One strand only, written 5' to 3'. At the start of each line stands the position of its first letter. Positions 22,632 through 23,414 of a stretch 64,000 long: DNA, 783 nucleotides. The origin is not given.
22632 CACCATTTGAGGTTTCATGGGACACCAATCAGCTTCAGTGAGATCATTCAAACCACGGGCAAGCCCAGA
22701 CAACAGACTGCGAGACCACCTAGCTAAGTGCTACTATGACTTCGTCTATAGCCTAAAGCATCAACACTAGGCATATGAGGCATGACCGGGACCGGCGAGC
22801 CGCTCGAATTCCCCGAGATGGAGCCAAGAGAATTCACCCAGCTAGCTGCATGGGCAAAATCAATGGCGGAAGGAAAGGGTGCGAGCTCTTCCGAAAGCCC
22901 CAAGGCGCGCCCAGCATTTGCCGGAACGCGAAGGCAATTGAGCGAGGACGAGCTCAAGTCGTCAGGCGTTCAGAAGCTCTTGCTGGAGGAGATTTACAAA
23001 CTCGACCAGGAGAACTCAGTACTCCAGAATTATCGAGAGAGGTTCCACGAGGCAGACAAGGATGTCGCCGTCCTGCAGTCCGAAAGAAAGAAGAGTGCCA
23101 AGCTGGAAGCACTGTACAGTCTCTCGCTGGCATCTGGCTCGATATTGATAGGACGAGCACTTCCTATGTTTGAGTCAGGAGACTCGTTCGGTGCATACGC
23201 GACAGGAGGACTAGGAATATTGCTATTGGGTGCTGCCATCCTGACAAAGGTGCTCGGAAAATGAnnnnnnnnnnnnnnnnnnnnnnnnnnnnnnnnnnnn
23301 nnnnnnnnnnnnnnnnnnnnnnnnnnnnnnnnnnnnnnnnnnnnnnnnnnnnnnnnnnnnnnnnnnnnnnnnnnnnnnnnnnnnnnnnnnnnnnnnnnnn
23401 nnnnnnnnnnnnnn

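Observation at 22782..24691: Three-gene operon of unknowns next to ssrA: candidate undescribed abortive-infection or defence module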

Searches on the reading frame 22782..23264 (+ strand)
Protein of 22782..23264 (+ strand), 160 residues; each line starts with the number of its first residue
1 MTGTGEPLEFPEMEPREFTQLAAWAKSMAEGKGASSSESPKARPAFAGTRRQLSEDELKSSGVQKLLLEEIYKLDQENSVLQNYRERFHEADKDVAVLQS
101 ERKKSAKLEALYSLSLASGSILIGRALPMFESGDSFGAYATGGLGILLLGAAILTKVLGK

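Call 4: search_protein_families(library=pfam, proteins=[window:22782-23264:+], max_evalue=1)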
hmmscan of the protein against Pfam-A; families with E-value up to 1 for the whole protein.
window:22782-23264:+ (160 aa): 2 families
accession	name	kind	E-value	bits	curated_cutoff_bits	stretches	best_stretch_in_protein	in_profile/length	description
PF03285.20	Paralemmin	-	0.05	13.5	27.3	1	31-106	40-105/333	Paralemmin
PF11752.14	DUF3309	-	0.067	13.8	22.3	1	126-154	16-44/50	Protein of unknown function (DUF3309)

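Call 5: search_protein_families(library=padloc, proteins=[window:22782-23264:+], max_evalue=1)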
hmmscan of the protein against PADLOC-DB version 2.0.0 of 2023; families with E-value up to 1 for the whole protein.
window:22782-23264:+ (160 aa): 0 families

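Call 6: search_protein_families(library=ncbifam, proteins=[window:22782-23264:+], max_evalue=1)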
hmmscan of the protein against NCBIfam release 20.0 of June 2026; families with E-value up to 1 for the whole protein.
window:22782-23264:+ (160 aa): 1 family
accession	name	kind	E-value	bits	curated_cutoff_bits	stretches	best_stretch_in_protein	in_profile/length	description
NF006006.0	PRK08137.1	equivalog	0.016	14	534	1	33-115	23-105/529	amidase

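Call 7: search_protein_families(library=phrogs, proteins=[window:22782-23264:+], max_evalue=1)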
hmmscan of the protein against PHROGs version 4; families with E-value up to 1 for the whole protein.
window:22782-23264:+ (160 aa): 1 family
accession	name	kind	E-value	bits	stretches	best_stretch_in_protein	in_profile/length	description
phrog_16465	-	DNA, RNA and nucleotide metabolism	0.19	11.7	1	63-112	208-257/491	exonuclease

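Call 23: find_homologous_proteins(query=window:22782-23264:+)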
Query window:22782-23264:+ (160 aa): 3 proteins with E <= 0.001 among 151 candidates.
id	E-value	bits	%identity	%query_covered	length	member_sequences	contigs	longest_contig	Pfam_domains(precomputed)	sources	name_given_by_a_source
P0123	1.4e-94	332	100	100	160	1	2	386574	-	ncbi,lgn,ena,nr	ncbi:MAG: hypothetical protein F4X12_00760 [Acidobacteriia bacterium]|nr:hypothetical protein [Terri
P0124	2.6e-46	175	96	59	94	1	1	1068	-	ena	-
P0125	1.4e-14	72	41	75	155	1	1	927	-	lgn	-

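Call 25: find_encoding_contigs(protein=P0125, flank=5000, max_places=3)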
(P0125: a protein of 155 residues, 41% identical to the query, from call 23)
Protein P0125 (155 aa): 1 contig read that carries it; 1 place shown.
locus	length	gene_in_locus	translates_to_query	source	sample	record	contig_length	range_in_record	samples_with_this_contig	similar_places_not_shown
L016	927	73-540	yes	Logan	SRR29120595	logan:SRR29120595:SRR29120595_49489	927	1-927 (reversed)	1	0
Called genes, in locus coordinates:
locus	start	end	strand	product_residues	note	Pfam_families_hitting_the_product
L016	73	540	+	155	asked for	-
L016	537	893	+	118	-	-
